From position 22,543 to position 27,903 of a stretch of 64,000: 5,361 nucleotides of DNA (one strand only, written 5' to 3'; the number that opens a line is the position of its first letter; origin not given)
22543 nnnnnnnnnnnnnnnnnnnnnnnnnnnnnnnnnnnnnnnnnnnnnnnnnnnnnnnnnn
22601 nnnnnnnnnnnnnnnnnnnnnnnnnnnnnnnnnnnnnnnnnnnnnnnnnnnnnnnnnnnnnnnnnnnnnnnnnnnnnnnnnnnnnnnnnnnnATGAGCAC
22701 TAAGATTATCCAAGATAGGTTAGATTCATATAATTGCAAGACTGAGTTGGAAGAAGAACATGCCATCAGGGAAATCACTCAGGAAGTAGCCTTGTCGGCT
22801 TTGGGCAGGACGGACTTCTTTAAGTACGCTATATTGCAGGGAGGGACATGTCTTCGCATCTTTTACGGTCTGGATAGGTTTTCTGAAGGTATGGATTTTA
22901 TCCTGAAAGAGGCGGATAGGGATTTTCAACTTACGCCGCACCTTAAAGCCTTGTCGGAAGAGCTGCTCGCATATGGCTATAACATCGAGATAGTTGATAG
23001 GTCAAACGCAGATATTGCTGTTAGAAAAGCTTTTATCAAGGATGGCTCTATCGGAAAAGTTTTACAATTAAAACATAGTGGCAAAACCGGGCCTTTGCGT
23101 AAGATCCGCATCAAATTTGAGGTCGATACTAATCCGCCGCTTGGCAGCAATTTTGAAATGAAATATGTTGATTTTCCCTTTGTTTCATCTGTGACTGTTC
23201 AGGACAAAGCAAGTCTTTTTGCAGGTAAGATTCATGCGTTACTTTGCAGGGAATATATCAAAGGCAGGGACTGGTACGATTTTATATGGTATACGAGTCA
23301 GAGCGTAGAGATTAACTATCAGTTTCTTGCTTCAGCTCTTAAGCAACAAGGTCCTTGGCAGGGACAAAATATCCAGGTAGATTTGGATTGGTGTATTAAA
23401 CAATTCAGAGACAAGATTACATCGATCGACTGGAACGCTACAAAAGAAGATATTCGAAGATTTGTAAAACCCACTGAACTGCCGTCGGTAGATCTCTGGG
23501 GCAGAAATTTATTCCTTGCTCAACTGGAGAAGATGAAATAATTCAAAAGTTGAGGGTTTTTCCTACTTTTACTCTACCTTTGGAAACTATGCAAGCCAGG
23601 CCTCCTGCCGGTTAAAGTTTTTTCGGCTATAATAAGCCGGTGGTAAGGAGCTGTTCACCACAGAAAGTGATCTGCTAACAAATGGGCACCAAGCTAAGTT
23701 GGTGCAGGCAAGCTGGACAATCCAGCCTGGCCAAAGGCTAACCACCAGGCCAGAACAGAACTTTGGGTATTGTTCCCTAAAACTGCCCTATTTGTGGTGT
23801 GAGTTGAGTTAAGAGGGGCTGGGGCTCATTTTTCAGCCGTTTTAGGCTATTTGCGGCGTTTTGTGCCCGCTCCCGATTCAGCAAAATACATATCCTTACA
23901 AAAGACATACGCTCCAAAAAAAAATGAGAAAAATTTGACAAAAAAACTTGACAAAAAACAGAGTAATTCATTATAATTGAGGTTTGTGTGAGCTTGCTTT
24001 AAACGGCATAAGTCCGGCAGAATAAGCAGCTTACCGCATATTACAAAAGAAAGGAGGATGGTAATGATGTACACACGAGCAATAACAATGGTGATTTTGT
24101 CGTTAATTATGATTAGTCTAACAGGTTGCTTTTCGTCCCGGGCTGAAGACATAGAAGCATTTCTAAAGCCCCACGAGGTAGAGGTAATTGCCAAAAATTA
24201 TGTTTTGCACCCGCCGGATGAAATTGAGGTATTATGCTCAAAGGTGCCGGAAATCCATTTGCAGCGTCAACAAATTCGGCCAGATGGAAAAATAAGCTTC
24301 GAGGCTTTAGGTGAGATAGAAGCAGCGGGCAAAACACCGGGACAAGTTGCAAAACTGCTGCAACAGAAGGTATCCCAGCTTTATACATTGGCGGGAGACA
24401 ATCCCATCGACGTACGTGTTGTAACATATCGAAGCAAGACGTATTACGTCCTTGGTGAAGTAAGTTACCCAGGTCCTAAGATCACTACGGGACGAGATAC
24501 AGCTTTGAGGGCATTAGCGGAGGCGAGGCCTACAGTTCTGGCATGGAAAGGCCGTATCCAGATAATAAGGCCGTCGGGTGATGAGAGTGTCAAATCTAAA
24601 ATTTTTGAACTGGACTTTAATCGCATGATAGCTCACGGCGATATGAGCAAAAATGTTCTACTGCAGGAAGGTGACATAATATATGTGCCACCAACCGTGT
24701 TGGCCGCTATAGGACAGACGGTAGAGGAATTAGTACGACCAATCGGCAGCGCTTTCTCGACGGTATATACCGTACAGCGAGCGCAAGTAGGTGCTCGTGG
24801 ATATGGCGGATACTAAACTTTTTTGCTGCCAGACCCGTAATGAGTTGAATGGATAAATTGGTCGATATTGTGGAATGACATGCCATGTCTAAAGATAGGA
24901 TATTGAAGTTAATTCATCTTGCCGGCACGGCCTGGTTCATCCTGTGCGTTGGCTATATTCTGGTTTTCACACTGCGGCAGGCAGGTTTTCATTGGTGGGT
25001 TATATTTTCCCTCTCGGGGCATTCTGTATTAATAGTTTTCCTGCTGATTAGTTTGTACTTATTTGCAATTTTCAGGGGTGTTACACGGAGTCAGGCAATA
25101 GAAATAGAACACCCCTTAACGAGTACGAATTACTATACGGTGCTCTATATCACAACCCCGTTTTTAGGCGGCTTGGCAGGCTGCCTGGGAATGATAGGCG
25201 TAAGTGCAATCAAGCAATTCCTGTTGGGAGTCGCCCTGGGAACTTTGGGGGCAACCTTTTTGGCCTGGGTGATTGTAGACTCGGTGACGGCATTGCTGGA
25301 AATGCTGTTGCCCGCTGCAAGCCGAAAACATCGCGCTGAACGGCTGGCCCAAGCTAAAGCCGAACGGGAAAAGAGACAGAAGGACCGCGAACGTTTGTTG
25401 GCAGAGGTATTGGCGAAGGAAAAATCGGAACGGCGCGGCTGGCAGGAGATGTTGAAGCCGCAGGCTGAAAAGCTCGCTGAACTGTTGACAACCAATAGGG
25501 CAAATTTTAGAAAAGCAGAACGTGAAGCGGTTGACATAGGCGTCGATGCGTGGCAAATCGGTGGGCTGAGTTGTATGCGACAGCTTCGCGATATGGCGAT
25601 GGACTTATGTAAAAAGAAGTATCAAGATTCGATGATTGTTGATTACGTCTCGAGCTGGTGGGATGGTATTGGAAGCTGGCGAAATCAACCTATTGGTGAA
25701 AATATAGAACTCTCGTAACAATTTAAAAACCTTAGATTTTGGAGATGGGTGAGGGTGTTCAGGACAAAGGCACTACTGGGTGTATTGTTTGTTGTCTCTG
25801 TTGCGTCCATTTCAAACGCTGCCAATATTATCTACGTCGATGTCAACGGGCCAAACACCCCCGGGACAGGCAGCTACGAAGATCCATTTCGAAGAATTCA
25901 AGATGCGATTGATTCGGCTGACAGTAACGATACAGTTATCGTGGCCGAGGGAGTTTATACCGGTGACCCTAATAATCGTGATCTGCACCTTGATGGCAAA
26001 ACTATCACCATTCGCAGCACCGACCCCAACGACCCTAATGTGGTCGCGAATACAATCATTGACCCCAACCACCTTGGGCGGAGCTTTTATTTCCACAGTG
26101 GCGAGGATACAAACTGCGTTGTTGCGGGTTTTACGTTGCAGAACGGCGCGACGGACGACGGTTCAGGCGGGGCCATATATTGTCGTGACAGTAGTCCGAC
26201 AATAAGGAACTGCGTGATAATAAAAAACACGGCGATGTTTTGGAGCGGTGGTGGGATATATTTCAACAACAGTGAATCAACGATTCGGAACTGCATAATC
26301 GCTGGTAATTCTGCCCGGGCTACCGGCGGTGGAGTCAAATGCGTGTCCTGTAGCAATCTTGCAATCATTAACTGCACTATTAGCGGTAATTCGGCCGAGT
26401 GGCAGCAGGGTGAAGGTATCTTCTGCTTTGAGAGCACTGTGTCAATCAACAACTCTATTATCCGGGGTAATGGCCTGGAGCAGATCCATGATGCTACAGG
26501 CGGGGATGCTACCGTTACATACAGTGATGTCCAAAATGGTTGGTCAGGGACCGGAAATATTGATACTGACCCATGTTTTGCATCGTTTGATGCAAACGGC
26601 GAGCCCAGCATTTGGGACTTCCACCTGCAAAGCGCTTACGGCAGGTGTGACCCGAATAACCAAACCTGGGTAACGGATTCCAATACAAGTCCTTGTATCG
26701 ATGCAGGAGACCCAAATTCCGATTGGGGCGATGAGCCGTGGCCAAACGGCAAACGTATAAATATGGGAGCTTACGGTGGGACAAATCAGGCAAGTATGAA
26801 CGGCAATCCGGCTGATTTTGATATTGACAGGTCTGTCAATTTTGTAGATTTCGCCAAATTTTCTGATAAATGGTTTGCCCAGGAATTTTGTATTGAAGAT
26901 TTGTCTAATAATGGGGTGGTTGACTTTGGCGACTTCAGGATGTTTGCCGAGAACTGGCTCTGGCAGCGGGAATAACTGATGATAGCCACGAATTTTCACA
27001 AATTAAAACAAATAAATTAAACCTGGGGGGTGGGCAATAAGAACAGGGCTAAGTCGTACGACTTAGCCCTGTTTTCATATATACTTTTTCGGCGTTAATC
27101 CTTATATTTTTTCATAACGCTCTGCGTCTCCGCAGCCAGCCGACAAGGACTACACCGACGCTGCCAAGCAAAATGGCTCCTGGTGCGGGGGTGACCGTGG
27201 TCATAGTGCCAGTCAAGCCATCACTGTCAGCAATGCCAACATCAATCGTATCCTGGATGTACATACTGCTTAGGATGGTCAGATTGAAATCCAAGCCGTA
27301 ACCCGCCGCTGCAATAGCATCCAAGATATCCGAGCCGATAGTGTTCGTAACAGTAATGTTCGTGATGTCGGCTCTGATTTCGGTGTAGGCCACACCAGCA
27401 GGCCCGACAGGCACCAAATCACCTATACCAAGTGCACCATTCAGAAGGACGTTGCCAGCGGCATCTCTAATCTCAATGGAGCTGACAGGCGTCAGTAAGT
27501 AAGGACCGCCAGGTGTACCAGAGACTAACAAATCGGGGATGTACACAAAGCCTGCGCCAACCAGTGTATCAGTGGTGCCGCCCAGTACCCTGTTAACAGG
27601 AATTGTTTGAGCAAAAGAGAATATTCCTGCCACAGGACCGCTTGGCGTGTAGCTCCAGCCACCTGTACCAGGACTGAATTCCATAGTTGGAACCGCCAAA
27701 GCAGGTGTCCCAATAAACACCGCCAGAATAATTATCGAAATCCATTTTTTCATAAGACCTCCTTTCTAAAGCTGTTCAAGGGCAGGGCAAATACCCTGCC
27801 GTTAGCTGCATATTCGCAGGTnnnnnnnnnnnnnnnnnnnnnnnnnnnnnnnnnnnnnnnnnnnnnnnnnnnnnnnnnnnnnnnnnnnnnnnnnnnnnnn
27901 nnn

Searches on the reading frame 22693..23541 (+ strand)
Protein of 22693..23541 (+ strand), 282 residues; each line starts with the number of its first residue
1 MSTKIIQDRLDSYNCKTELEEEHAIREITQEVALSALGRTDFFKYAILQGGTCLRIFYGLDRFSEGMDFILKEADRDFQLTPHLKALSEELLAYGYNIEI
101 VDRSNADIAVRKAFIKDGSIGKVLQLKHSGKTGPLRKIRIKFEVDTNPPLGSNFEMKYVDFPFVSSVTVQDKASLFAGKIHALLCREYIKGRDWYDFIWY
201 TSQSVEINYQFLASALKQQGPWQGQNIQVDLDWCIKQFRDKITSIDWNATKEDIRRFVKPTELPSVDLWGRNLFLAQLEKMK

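Call 87: search_protein_families(library=pfam, proteins=[window:22693-23541:+], max_evalue=0.001)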
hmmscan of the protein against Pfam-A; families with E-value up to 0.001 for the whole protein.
window:22693-23541:+ (282 aa): 1 family
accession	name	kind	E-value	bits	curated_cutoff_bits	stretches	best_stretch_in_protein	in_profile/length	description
PF08843.17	AbiEii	-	8.8e-26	91.7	22.5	1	33-267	2-233/238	Nucleotidyl transferase AbiEii toxin, Type IV TA system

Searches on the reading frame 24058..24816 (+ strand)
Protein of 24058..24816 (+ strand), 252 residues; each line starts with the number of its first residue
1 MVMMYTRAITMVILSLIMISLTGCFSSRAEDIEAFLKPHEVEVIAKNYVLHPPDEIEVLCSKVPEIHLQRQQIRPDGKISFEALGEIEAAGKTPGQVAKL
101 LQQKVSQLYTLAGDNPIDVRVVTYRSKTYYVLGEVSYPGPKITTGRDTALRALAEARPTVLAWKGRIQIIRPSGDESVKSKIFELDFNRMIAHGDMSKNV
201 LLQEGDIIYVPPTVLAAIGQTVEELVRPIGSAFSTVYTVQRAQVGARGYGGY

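Call 11: search_protein_families(library=ncbifam, proteins=[window:24058-24816:+], max_evalue=0.01)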
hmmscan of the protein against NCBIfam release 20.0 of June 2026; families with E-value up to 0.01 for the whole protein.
window:24058-24816:+ (252 aa): 4 families
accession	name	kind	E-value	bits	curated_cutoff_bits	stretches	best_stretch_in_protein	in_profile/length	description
TIGR03027.2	pepcterm_export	equivalog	1.6e-19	70.2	180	1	47-213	2-167/169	XrtA/PEP-CTERM system exopolysaccharide export protein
NF011658.0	PRK15078.1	subfamily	1.9e-13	49.9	333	1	72-211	119-250/380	polysaccharide export protein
TIGR03028.1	EpsE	equivalog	9e-13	48.1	262.65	1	47-211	1-160/239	polysaccharide export protein EpsE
NF041843.1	EpsY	equivalog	1.4e-11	44.1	320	1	47-210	52-210/211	exopolysaccharide export protein EpsY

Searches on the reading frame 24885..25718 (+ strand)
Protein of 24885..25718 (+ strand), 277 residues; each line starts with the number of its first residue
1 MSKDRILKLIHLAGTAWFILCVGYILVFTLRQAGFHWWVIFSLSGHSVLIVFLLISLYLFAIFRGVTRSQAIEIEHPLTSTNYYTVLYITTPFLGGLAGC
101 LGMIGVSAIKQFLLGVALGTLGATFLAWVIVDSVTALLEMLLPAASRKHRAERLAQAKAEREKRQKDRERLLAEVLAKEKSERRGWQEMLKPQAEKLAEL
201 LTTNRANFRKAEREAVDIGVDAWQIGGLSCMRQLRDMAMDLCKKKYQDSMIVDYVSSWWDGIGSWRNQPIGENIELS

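Call 11: search_protein_families(library=ncbifam, proteins=[window:24885-25718:+], max_evalue=0.01)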
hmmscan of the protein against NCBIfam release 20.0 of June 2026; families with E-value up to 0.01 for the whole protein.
window:24885-25718:+ (277 aa): 0 families

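Call 59: search_protein_families(library=pfam, proteins=[window:24885-25718:+], max_evalue=1)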
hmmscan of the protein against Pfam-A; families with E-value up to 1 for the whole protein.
window:24885-25718:+ (277 aa): 1 family
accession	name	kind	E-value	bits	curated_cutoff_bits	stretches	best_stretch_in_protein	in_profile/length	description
PF07332.16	Phage_holin_3_6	-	0.14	12.7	28.4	0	95-169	40-113/116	Putative Actinobacterial Holin-X, holin superfamily III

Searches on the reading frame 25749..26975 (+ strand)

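Call 11: search_protein_families(library=ncbifam, proteins=[window:25749-26975:+], max_evalue=0.01)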
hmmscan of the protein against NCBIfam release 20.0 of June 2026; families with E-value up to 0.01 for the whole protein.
window:25749-26975:+ (408 aa): 3 families
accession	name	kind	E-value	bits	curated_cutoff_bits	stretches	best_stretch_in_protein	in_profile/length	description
NF047854.1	LIC10774_subfam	equivalog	2.4e-08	33.3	380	2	23-71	56-104/358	LIC10774/LIC10365 family surface protein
TIGR04247.1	NosD_copper_fam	subfamily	2.5e-05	23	300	0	144-249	51-151/377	nitrous oxide reductase family maturation protein NosD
NF041540.1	dockerin_GC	domain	0.001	19.4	29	1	354-403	2-63/67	GC-type dockerin domain-anchored protein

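Call 59: search_protein_families(library=pfam, proteins=[window:25749-26975:+], max_evalue=1)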
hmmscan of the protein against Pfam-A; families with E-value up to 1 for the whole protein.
window:25749-26975:+ (408 aa): 4 families
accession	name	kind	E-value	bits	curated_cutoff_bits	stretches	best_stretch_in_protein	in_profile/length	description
PF07602.17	DUF1565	-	4.2e-07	30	20.3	2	122-253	106-239/257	Protein of unknown function (DUF1565)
PF08480.16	Disaggr_assoc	-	0.00022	21.6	22.6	1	219-320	112-194/194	Disaggregatase related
PF02415.23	Chlam_PMP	-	0.008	16.8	20.6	0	132-145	7-18/19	Chlamydia polymorphic membrane protein (Chlamydia_PMP) repeat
PF16318.11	DUF4957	-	0.086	13.1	30.8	1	78-214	8-137/142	Domain of unknown function (DUF4957)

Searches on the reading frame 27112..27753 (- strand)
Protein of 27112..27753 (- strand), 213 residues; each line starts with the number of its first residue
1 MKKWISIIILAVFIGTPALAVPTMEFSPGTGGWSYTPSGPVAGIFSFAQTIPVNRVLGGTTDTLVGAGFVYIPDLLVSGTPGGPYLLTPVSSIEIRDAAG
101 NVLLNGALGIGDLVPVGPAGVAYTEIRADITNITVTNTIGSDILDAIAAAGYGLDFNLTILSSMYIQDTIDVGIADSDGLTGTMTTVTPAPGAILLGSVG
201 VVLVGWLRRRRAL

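Call 11: search_protein_families(library=ncbifam, proteins=[window:27112-27753:-], max_evalue=0.01)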
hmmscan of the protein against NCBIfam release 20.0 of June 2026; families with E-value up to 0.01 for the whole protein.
window:27112-27753:- (213 aa): 0 families

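Call 59: search_protein_families(library=pfam, proteins=[window:27112-27753:-], max_evalue=1)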
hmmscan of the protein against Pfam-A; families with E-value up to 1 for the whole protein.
window:27112-27753:- (213 aa): 1 family
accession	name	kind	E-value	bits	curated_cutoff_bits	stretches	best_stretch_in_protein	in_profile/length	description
PF07589.16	PEP-CTERM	-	0.18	12.4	20.7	1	188-211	2-24/24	PEP-CTERM motif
